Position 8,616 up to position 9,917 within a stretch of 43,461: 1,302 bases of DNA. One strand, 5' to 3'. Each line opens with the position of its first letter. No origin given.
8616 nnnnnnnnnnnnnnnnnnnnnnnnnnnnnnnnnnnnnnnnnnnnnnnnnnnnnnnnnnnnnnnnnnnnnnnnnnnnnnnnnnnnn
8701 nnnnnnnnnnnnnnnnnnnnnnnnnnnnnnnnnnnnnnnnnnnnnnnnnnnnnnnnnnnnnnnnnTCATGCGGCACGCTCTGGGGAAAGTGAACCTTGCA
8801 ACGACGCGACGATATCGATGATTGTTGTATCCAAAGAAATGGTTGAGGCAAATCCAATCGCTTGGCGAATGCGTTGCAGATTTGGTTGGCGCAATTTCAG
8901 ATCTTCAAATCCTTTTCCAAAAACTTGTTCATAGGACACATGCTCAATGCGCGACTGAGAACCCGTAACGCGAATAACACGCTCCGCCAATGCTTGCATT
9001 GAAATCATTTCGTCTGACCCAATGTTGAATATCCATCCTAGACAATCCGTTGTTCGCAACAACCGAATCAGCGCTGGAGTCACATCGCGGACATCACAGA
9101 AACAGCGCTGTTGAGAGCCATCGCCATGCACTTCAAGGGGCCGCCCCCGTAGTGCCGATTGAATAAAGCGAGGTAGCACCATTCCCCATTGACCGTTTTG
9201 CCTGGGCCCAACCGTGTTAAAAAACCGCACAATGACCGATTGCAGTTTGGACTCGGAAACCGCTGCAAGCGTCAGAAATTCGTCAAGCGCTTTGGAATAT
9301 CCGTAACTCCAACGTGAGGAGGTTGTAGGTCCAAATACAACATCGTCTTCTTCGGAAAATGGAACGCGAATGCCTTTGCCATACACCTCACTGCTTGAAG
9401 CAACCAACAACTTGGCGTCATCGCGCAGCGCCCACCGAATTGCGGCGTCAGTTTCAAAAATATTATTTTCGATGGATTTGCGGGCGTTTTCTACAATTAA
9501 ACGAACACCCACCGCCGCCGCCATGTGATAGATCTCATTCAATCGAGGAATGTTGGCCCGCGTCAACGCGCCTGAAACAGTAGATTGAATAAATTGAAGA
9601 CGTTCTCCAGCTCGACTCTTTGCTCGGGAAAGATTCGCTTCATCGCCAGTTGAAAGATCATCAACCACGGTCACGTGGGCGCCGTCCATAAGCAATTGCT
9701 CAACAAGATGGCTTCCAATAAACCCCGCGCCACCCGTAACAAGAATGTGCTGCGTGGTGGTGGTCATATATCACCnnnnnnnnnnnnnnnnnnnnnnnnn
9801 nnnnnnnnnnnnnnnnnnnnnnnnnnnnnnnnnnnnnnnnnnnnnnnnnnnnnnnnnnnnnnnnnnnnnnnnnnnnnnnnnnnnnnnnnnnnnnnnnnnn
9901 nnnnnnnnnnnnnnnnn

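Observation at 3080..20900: Exosortase/polysaccharide-export module joined head-to-tail to a truncated dcw module in one roughly 17.8-kb co-directional gene string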

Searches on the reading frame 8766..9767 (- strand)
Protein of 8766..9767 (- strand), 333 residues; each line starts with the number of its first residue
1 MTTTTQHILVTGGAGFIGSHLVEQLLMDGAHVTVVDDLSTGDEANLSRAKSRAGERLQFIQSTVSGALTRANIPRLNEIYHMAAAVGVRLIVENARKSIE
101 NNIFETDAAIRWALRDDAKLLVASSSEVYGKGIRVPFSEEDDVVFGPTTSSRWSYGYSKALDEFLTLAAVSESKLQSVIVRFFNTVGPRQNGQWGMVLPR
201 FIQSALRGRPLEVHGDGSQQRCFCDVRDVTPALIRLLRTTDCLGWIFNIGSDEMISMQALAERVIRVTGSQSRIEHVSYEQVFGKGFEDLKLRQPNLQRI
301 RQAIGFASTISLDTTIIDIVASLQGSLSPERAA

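Call 3: search_protein_families(library=pfam, proteins=[window:8766-9767:-], max_evalue=0.01)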
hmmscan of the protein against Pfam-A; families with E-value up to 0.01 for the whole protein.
window:8766-9767:- (333 aa): 9 families
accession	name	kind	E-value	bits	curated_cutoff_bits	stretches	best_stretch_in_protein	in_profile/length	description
PF01370.27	Epimerase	-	2.1e-43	148.9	20.9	1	8-250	1-240/240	NAD dependent epimerase/dehydratase family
PF16363.11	GDP_Man_Dehyd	-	2.1e-36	126.5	27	1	9-316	1-329/332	GDP-mannose 4,6 dehydratase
PF02719.21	Polysacc_synt_2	-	2e-14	53.9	20.2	2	8-126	1-128/293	Polysaccharide biosynthesis protein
PF07993.18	NAD_binding_4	-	5e-10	39.4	20.1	2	76-193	89-215/258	Male sterility protein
PF04321.23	RmlD_sub_bind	-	1.7e-07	31.1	27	1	7-279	2-243/287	RmlD substrate binding domain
PF01073.25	3Beta_HSD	-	8.8e-07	28.7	22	1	9-171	1-162/280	3-beta hydroxysteroid dehydrogenase/isomerase family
PF02737.24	3HCDH_N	-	0.00039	20.8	22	1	13-99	6-90/180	3-hydroxyacyl-CoA dehydrogenase, NAD binding domain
PF00106.31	adh_short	-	0.0006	19.8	26.6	1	6-65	1-59/195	short chain dehydrogenase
PF05368.20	NmrA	-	0.00073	19.6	27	0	5-35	2-32/298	NmrA-like family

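Call 4: search_protein_families(library=ncbifam, proteins=[window:8766-9767:-], max_evalue=0.001)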
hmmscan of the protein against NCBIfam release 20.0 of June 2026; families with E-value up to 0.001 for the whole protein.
window:8766-9767:- (333 aa): 40 families (the best 25 are shown)
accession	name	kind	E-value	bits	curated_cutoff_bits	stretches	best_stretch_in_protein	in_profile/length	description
TIGR04180.1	EDH_00030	hypoth_equivalog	4e-31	108.2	475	1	8-276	1-264/297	NAD-dependent 4,6-dehydratase LegB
TIGR02197.1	heptose_epim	equivalog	9.9e-31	107.1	274.6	1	8-323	1-313/316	ADP-glyceromanno-heptose 6-epimerase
NF005998.1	PRK08125.1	equivalog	1.4e-29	103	777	1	5-320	315-646/649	bifunctional UDP-4-amino-4-deoxy-L-arabinose formyltransferase/UDP-glucuronic acid oxidase ArnA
NF008872.0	PRK11908.1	equivalog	2.1e-29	102.7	294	1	6-329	2-341/349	bifunctional UDP-4-keto-pentose/UDP-xylose synthase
TIGR01179.1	galE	equivalog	2.2e-29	102.3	262.3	1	8-313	2-315/332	UDP-glucose 4-epimerase GalE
TIGR01181.1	dTDP_gluc_dehyt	equivalog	1.6e-27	96.5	365.1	1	8-278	2-272/321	dTDP-glucose 4,6-dehydratase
NF011728.1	PRK15181.1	equivalog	2.1e-19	69.7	760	1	6-301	16-315/348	Vi polysaccharide biosynthesis UDP-N-acetylglucosaminuronic acid C-4 epimerase TviC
NF008360.0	PRK11150.1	equivalog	1.1e-17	64.3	452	1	8-303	2-286/310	ADP-glyceromanno-heptose 6-epimerase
NF007956.0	PRK10675.1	subfamily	4.9e-17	62.1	394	1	7-195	2-190/338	UDP-glucose 4-epimerase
NF007582.0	PRK10217.1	equivalog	2.1e-16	60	698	1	6-252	2-254/355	dTDP-glucose 4,6-dehydratase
NF007490.0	PRK10084.1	subfamily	9.2e-13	47.9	649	1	7-252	2-261/361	dTDP-glucose 4,6-dehydratase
TIGR03466.1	HpnA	hypoth_equivalog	2e-11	43.4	367.65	1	7-191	2-176/327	hopanoid-associated sugar epimerase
NF042422.1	oxyalk_red_OleD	equivalog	1.3e-10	41.1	580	1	7-286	2-268/329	2-alkyl-3-oxoalkanoate reductase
NF043036.1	ErythonDh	equivalog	1.7e-10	40.6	325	1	7-165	2-159/321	D-erythronate dehydrogenase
NF041015.1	UDPsulfquin_syn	equivalog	3.1e-09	36.3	575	1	193-321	234-361/384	UDP-sulfoquinovose synthase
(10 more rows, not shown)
